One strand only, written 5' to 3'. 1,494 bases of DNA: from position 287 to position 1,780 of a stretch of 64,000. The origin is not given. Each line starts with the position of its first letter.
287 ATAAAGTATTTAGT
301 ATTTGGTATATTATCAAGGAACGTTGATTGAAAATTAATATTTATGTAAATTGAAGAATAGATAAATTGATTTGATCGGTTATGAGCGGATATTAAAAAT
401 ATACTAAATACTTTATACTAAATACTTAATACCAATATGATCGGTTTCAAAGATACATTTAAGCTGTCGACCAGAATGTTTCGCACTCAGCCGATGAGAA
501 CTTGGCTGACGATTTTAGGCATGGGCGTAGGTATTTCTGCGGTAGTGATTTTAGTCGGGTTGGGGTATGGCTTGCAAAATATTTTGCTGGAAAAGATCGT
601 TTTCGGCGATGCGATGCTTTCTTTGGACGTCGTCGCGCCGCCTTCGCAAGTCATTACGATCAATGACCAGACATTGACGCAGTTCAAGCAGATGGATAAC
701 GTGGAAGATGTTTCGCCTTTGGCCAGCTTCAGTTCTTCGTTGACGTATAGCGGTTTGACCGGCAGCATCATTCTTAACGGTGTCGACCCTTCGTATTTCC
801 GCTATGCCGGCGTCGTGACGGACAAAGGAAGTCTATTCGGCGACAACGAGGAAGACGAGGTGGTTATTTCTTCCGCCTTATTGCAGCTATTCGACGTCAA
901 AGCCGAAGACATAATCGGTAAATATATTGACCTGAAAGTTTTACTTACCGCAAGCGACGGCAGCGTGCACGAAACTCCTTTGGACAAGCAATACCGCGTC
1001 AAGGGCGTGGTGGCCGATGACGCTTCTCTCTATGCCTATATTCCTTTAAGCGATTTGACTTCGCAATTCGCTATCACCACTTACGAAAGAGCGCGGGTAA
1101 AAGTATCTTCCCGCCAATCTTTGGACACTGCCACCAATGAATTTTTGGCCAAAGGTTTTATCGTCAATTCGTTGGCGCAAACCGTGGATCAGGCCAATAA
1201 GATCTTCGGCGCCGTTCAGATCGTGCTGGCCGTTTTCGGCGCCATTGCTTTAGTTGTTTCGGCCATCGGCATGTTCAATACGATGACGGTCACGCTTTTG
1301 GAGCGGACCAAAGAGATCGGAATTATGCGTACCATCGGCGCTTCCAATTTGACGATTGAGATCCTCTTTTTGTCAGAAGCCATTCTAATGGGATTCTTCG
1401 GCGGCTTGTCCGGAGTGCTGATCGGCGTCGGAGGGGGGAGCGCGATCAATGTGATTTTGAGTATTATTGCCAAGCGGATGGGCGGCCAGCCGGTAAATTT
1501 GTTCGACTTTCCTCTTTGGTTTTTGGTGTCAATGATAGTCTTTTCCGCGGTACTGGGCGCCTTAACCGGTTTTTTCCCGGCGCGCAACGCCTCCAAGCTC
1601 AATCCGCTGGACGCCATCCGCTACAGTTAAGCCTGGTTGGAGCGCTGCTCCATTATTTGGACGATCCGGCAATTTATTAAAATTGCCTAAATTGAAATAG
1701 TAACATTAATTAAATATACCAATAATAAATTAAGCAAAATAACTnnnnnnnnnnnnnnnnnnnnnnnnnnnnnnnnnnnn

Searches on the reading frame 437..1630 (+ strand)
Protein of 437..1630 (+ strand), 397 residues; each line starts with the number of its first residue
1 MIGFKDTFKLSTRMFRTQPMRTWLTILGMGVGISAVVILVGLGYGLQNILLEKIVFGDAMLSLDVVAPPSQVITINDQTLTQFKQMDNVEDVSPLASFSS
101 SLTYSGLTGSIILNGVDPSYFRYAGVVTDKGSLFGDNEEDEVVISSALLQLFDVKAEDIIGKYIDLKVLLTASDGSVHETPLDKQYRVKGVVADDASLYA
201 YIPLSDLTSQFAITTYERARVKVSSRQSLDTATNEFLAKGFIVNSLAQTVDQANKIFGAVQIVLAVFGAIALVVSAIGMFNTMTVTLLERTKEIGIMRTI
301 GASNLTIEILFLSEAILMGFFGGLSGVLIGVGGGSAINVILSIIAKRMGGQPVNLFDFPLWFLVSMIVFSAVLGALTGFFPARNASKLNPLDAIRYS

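Call 57: search_protein_families(library=pfam, proteins=[window:437-1630:+], max_evalue=0.0001)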
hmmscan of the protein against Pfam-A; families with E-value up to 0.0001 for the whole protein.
window:437-1630:+ (397 aa): 2 families
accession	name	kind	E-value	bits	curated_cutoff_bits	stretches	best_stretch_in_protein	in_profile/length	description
PF12704.14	MacB_PCD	-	9.8e-21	75.4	27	1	22-235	1-203/207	MacB-like periplasmic core domain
PF02687.27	FtsX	-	4.3e-17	62.7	25.5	1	266-390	2-120/120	FtsX-like permease C-terminal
